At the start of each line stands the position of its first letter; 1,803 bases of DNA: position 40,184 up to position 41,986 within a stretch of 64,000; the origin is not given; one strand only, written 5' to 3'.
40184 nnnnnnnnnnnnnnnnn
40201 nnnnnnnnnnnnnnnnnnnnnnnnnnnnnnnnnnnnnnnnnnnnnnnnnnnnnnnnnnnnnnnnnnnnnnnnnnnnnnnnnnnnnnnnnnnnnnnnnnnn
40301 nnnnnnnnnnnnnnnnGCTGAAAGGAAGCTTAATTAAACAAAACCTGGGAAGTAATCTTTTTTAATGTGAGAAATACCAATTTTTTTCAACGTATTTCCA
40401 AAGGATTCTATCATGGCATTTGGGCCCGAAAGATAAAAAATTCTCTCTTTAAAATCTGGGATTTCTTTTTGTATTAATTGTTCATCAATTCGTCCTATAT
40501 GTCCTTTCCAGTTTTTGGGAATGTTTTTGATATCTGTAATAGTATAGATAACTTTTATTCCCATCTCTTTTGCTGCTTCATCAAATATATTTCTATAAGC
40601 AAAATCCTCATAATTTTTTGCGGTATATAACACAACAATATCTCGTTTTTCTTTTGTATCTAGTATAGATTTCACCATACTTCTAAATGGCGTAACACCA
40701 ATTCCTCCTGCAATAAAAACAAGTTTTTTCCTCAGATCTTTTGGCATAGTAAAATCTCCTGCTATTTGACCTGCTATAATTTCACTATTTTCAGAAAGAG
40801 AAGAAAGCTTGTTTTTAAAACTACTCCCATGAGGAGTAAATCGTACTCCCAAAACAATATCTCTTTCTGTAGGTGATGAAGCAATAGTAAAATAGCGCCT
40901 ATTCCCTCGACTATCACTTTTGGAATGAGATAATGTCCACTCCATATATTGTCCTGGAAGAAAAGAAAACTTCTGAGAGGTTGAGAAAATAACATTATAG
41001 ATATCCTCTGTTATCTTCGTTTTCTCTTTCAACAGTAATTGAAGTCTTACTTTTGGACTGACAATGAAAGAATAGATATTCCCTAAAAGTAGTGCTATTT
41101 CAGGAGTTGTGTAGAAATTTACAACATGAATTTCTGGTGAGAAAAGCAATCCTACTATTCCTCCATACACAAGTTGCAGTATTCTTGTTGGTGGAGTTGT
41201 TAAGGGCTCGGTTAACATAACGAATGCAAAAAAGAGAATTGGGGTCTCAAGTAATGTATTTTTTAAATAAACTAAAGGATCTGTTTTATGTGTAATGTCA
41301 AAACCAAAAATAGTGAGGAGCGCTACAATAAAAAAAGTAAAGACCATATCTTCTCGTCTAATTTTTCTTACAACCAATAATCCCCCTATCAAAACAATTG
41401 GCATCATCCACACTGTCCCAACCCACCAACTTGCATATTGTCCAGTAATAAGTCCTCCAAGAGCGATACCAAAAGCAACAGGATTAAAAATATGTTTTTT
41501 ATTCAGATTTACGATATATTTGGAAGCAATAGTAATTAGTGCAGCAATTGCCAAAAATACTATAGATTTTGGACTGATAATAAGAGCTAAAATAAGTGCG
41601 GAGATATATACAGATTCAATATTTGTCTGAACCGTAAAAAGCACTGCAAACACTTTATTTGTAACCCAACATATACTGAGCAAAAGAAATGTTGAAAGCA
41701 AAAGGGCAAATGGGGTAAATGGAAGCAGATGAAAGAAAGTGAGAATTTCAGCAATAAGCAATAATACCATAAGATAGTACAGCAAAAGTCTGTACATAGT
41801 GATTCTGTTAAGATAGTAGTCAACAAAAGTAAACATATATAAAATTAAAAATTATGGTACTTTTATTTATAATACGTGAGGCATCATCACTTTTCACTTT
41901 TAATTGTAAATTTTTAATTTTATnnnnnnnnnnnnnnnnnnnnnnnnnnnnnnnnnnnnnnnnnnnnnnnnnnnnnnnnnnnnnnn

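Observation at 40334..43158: Extracytoplasmic flavinylation / electron-transfer module: ApbE + secreted FMN-binding protein + membrane FNR-like NAD(P)H oxidoreductase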

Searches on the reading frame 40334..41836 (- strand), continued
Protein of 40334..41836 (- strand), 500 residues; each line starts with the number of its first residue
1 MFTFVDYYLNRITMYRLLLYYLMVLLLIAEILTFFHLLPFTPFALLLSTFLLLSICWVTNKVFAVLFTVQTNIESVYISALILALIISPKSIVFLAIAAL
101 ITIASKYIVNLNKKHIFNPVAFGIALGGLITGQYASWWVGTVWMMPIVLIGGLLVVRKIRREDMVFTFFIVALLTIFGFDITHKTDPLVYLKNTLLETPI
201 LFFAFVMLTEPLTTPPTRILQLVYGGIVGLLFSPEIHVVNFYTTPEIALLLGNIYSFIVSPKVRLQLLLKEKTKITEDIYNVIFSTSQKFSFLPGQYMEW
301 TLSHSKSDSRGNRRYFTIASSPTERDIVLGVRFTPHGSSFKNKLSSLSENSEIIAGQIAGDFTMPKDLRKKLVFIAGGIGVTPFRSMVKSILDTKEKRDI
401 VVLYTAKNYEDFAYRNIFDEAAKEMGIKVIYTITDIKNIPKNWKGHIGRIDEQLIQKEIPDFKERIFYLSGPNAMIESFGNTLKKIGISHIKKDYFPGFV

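Call 22: find_related_loci(query=A1, collection=genome_contigs, flank=10000)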
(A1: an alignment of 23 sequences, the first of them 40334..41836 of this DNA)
Query A1 (500 aa) in genome_contigs; peptide patterns used: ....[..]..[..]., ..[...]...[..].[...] (x = any residue, [..] = any of these).
600 stretches matched a pattern (row limit reached: there are more); 594 encode a relative of the query (tblastn E <= 1e-3); the best 80 are kept; 80 distinct loci.
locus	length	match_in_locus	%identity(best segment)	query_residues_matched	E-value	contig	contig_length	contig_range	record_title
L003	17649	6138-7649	55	1-500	0e+0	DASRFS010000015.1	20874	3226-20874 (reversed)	MAG TPA_asm: Patescibacteria group bacterium isolate SMAG_U10038 k141_1689002, whole genome shotgun sequence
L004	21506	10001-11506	54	5-500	0e+0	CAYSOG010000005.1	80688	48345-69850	MAG TPA_asm: uncultured Gammaproteobacteria bacterium isolate SRP200132_co1_489 genome assembly, contig: NODE_378_length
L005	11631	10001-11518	55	1-500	0e+0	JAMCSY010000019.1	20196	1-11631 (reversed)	MAG: Patescibacteria group bacterium isolate FK_Sedi_A_Bin.193 NODE_6037_length_20196_cov_13.1712, whole genome shotgun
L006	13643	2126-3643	53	4-500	6e-179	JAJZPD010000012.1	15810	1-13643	MAG: bacterium isolate SKS1.bin112 NODE_6630_length_15810_cov_2.305618, whole genome shotgun sequence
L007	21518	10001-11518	53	1-500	1e-178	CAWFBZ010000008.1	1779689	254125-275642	MAG: uncultured Chloroflexia bacterium isolate MFD02416.bin.2.106 genome assembly, contig: contig_15582, whole genome sh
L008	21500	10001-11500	52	5-499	3e-178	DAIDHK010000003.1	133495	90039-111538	MAG TPA_asm: Candidatus Levyibacteriota bacterium isolate clean343 NODE_3_length_133495_cov_12.109453, whole genome shot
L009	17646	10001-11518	51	1-500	2e-177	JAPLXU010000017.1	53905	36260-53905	MAG: Candidatus Nomurabacteria bacterium isolate LacPavin_0419_WC70L_MAG_39_11 LacPavin_0419_WC70L_scaffold_320701, whol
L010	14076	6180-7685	51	5-500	6e-177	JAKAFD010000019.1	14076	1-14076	MAG: bacterium isolate WY1.bin77 NODE_6724_length_14076_cov_3.143093, whole genome shotgun sequence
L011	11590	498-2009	53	1-498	3e-175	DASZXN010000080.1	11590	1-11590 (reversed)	MAG TPA_asm: Phototrophicaceae bacterium isolate SMAG_U6184 k141_747177, whole genome shotgun sequence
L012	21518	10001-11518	53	1-500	6e-175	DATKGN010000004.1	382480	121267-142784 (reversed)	MAG TPA_asm: Patescibacteria group bacterium isolate SMAG_U14552 k141_31954, whole genome shotgun sequence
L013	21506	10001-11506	49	5-500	6e-175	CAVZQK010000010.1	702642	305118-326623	MAG: uncultured Chloroflexia bacterium isolate MFD09603.bin.2.180 genome assembly, contig: contig_2299, whole genome sho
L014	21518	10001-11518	51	1-500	9e-175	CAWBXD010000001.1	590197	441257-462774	MAG: uncultured Chloroflexia bacterium isolate MFD04580.bin.2.113 genome assembly, contig: contig_10160, whole genome sh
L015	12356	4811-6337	50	1-500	6e-174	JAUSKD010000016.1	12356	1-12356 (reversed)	MAG: Candidatus Peribacter sp. isolate E14_metabat.bin.351 E14_k141_764596, whole genome shotgun sequence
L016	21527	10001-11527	52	1-500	5e-174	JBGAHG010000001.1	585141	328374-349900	MAG: Aggregatilineales bacterium isolate MAG_AAO_H125.28 AAOH125-28_opera_contig_39, whole genome shotgun sequence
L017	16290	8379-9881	52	4-499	5e-174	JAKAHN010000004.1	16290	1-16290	MAG: bacterium isolate WY3.bin111 NODE_6090_length_16290_cov_1.289055, whole genome shotgun sequence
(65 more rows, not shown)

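Call 30: search_protein_families(library=pfam, alignment_id=A2, max_evalue=0.00001)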
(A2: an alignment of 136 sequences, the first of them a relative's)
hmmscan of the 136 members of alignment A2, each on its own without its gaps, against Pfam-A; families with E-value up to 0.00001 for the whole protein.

A. member 1, L001:6978-7790:+ (270 aa): 2 families
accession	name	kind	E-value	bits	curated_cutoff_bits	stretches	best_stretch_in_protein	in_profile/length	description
PF00950.22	ABC-3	-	1.1e-53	182.8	20.1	1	6-257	1-253/258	ABC 3 transport family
PF01032.23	FecCD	-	3.5e-06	26.7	26.5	1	46-249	93-299/311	FecCD transport family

B. families by the number of members that match (of 136 scanned): 141 families (the first 25 are shown)
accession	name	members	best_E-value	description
PF07690.21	MFS_1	4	1.7e-54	Major Facilitator Superfamily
PF02826.25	2-Hacid_dh_C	3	2.2e-60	D-isomer specific 2-hydroxyacid dehydrogenase, NAD binding domain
PF02518.31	HATPase_c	3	5.4e-31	Histidine kinase-, DNA gyrase B-, and HSP90-like ATPase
PF00389.36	2-Hacid_dh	3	4.5e-28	D-isomer specific 2-hydroxyacid dehydrogenase, catalytic domain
PF04542.20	Sigma70_r2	3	2.5e-20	Sigma-70 region 2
PF00512.31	HisKA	3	1.8e-13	His Kinase A (phospho-acceptor) domain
PF04205.19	FMN_bind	3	1.7e-09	FMN-binding domain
PF03446.21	NAD_binding_2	3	2.8e-06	NAD binding domain of 6-phosphogluconate dehydrogenase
PF01433.26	Peptidase_M1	2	1.7e-86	Peptidase family M1 domain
PF01494.25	FAD_binding_3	2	1.1e-85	FAD binding domain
PF11838.14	ERAP1_C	2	9.2e-84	ERAP1-like C-terminal domain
PF00950.22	ABC-3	2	1.1e-53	ABC 3 transport family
PF17900.6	Peptidase_M1_N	2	3.6e-52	Peptidase M1 N-terminal domain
PF00072.30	Response_reg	2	1.9e-29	Response regulator receiver domain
PF00486.34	Trans_reg_C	2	1.2e-27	Transcriptional regulatory protein, C terminal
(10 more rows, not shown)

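Call 31: search_protein_families(library=pfam, alignment_id=A3, max_evalue=0.00001)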
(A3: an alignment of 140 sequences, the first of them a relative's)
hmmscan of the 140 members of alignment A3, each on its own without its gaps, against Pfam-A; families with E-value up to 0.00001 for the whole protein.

A. member 1, L001:11574-12254:+ (226 aa): 2 families
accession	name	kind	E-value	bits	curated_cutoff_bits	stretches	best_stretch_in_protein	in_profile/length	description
PF00072.30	Response_reg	-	6.6e-30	104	30.2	1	4-112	2-110/111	Response regulator receiver domain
PF00486.34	Trans_reg_C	-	2.1e-26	92.2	26.2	1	145-222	1-77/77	Transcriptional regulatory protein, C terminal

B. families by the number of members that match (of 140 scanned): 158 families (the first 25 are shown)
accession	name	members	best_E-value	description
PF00072.30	Response_reg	6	5.2e-33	Response regulator receiver domain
PF02518.31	HATPase_c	6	7.1e-33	Histidine kinase-, DNA gyrase B-, and HSP90-like ATPase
PF00486.34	Trans_reg_C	5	7.4e-28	Transcriptional regulatory protein, C terminal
PF00512.31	HisKA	5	1.6e-13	His Kinase A (phospho-acceptor) domain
PF00005.33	ABC_tran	4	1e-34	ABC transporter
PF01471.23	PG_binding_1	3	2.1e-16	Putative peptidoglycan binding domain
PF18914.6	DUF5666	3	7e-10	Domain of unknown function (DUF5666)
PF14501.12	HATPase_c_5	3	4.9e-09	GHKL domain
PF01988.24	VIT1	2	9.8e-74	VIT family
PF01370.27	Epimerase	2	4.1e-57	NAD dependent epimerase/dehydratase family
PF00106.31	adh_short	2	2.7e-50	short chain dehydrogenase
PF01297.22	ZnuA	2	1.2e-45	Zinc-uptake complex component A periplasmic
PF13561.12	adh_short_C2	2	7.1e-37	Enoyl-(Acyl carrier protein) reductase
PF09335.16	VTT_dom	2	1.7e-17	VTT domain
PF16576.10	HlyD_D23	2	2.8e-14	Barrel-sandwich domain of CusB or HlyD membrane-fusion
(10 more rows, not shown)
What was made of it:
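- Flanking genes are otherwise variable (calls 30, 31).
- Tried and rejected: Flanking genes are highly variable (calls 30, 31).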

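Call 33: predict_structure(alignment_id=A1)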
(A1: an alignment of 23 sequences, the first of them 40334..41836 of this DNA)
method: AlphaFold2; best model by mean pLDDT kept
length: 500 residues; sequences in the alignment: 23
mean_pLDDT: 81.5   pTM: 0.70
mean pLDDT of the five models: 81.5, 81.1, 76.8, 70.0, 68.9
residues with pLDDT >= 90: 123; 70-90: 305; 50-70: 68; < 50: 4
segments of 3 or more residues with pLDDT < 50: 497-500
pLDDT, mean of each block of 10 residues (from residue 1): 68 81 93 89 93 94 81 84 91 93 81 68 90 85 87 83 89 85 77 78 83 70 89 78 83 79 71 79 78 66 66 64 76 72 82 64 81 85 86 90 87 85 93 84 86 91 91 79 88 60
secondary structure, 60 per line:
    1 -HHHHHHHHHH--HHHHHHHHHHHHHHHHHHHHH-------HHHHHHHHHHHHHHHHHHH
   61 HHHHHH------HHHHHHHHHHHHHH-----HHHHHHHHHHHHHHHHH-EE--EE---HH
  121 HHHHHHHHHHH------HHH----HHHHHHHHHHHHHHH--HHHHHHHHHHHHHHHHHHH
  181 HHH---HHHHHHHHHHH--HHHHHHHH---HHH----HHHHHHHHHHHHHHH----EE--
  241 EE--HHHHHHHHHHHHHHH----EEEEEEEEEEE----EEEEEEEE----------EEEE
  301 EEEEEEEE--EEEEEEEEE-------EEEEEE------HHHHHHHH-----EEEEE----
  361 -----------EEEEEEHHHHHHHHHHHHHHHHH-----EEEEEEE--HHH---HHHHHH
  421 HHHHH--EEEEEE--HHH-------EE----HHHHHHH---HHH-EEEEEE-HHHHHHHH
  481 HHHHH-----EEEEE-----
elements in order: H2-11 H14-34 H42-66 H73-86 H92-108 H119-131 H145-159 H162-183 H187-197 H200-207 H218-232 H245-259 E264-274 E279-286 E297-308 E311-319 E327-332 H339-346 E352-356 E372-377 H378-394 E400-406 H415-425 E428-433 H452-458 E466-471 H473-485 E491-495
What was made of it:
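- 41051..41836 (-): NqrB/RnfD-like membrane domain of the 500-aa protein (res 1-262). It has 10 predicted helices with N- and C-termini in the cytoplasm, no flavinylation threonine, and no conserved haem or Fe-S ligands. Helices from call 33.
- Checked: The membrane domain has 10 predicted helices, not 6-7 (call 33).
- The fusion has 10 helices, which places the ASWWVG loop (the position of the NqrB/RnfD flavinylation loop) outside and the FNR domain inside (call 33, reasoning from helix order).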

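Call 35: fold_search(model_id=the predicted structure, library=pdb)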
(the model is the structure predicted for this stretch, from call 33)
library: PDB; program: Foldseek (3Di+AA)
matches with E <= 10: 1575; with E <= 0.001: 305
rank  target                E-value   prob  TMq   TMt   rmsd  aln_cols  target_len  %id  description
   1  6o0a                  2.5e-17  1.00  0.43  0.55  12.4       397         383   19  Crystal structure of flavohemoglobin from Malassezia yamatoensis with bound FAD and heme determined by iron SAD phasing (released 2019-03-06)
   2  1gvh                  3.5e-15  1.00  0.42  0.52   6.8       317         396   16  The X-ray structure of ferric Escherichia coli flavohemoglobin reveals an unespected geometry of the distal heme pocket (released 2002-08-06)
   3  5ogx                  6.6e-15  1.00  0.40  0.58   3.6       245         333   22  Crystal structure of Amycolatopsis cytochrome P450 reductase GcoB. (released 2018-07-04)
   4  4wqm                  8.1e-15  1.00  0.38  0.56   4.1       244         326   21  Structure of the toluene 4-monooxygenase NADH oxidoreductase T4moF, K270S K271S variant (released 2015-09-09)
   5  8dos_A                1.2e-14  1.00  0.39  0.74   4.1       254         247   14  Crystal structure of Ferredoxin (flavodoxin):NADP(+) oxidoreductase from Klebsiella pneumoniae (released 2022-07-27)
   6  8dos_B                3.4e-14  1.00  0.39  0.75   3.9       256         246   14  Crystal structure of Ferredoxin (flavodoxin):NADP(+) oxidoreductase from Klebsiella pneumoniae (released 2022-07-27)
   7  5yly_B                5.4e-14  1.00  0.41  0.72   3.2       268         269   22  Crystal structure of the cytochrome b5 reductase domain of Ulva prolifera nitrate reductase (released 2018-05-23)
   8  4eh1_A                6.7e-14  1.00  0.40  0.80   3.3       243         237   17  Crystal Structure of the Flavohem-like-FAD/NAD Binding Domain of Nitric Oxide Dioxygenase from Vibrio cholerae O1 biov (released 2012-04-25)
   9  7qty                  7.4e-14  1.00  0.41  0.70   5.2       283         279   20  X-ray structure of FAD domain of NqrF of Klebsiella pneumoniae (released 2022-02-09)
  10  4eh1_B                9.1e-14  1.00  0.40  0.78   3.4       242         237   17  Crystal Structure of the Flavohem-like-FAD/NAD Binding Domain of Nitric Oxide Dioxygenase from Vibrio cholerae O1 biov (released 2012-04-25)
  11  2xnj_B                9.1e-14  1.00  0.39  0.73   4.5       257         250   16  Crystal structure of an engineered Ferredoxin(flavodoxin) NADP(H) Reductase (FPR) from Escherichia coli (released 2011-02-23)
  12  2eix_A                9.6e-14  1.00  0.40  0.78   3.1       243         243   20  The Structure of Physarum polycephalum cytochrome b5 reductase (released 2007-04-17)
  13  3fpk_A                9.6e-14  1.00  0.39  0.73   4.2       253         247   15  Crystal Structure of Ferredoxin-NADP Reductase from Salmonella typhimurium (released 2009-02-03)
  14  2xnj_A                1.0e-13  1.00  0.39  0.71   4.9       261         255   15  Crystal structure of an engineered Ferredoxin(flavodoxin) NADP(H) Reductase (FPR) from Escherichia coli (released 2011-02-23)
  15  4g1v                  1.0e-13  1.00  0.40  0.49  11.7       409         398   16  X-ray structure of yeast flavohemoglobin (released 2012-11-14)
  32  7c3a_C                1.2e-12  1.00  0.39  0.56   4.0       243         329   20  Ferredoxin reductase in carbazole 1,9a-dioxygenase (released 2021-05-26)
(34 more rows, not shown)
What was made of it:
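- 40334..41050 (-): FNR-type FAD/NAD(P)H domain of the 500-aa protein (res 263-500), NqrF-like but without the 2Fe-2S ferredoxin domain. Motifs: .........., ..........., C-terminal DYFPGFV. Foldseek 2.5e-17 (call 35).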

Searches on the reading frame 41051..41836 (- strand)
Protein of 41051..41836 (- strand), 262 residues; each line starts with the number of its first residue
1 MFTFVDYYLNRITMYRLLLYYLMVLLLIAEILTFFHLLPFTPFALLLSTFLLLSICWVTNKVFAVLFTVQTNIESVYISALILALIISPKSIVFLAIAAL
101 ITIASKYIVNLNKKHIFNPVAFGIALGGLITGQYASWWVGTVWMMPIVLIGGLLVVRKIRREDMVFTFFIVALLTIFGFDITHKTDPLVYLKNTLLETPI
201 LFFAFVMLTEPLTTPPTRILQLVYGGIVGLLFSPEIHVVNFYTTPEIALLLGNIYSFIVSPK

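Call 38: search_solved_structures(query=A4, max_evalue=1, show_alignments=3)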
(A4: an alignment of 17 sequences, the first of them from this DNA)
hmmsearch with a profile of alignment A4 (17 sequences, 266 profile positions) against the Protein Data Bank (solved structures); distinct sequences matched with E-value up to 1: 1.
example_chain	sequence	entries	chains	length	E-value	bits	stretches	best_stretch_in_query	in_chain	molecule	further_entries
8ahx_D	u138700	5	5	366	0.0065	19.5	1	151-257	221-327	Ion-translocating oxidoreductase complex subunit D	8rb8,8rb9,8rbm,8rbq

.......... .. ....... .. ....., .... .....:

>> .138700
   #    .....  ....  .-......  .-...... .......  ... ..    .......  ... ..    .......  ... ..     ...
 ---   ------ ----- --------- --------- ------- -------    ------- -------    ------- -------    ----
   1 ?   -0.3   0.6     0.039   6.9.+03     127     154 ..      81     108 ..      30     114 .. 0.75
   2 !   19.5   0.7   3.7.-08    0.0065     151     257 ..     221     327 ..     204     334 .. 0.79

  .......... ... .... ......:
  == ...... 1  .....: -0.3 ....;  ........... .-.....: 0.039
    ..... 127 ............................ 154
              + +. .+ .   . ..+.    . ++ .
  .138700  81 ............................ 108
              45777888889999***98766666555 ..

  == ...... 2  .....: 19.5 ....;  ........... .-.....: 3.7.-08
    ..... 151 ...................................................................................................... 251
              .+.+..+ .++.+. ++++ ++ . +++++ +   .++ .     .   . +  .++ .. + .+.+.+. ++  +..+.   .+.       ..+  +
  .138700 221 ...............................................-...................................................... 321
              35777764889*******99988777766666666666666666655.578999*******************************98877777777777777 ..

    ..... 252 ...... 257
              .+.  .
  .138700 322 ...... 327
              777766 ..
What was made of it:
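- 41051..41836 (-): Profile hit to RnfD, E 0.0065 (call 38).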
